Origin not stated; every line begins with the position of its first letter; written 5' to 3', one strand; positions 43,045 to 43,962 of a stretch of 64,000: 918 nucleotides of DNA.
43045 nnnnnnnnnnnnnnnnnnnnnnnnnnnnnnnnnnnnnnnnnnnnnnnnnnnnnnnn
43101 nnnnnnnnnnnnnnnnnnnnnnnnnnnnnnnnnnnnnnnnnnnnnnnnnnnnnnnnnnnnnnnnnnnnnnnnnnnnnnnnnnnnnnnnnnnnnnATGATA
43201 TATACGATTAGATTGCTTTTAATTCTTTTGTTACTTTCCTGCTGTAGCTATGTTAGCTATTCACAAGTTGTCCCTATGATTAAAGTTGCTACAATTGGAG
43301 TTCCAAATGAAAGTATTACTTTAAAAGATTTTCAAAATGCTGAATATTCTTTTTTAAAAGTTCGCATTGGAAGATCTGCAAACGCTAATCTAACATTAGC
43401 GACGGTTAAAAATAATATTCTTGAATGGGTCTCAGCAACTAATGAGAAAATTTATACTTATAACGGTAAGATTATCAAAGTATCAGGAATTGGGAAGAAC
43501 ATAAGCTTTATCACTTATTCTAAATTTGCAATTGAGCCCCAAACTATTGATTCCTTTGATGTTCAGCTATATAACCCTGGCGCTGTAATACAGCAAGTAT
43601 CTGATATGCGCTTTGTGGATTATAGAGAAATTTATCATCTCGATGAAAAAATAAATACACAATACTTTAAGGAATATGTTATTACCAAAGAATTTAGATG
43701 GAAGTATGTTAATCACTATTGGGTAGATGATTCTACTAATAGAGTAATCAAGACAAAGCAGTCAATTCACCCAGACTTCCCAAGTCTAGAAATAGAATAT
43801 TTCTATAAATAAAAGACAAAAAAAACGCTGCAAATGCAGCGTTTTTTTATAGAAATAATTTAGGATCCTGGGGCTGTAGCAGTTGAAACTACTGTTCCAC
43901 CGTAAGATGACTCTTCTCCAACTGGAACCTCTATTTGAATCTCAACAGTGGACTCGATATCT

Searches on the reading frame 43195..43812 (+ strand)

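Call 10: search_protein_families(library=pfam, proteins=[window:43195-43812:+], max_evalue=0.00001)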
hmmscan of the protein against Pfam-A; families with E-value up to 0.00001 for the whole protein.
window:43195-43812:+ (205 aa): 1 family
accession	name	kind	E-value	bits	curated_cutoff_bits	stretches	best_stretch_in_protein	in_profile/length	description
PF11102.13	YjbF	-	2.4e-22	80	25.9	1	35-202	10-188/189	Group 4 capsule polysaccharide lipoprotein gfcB, YjbF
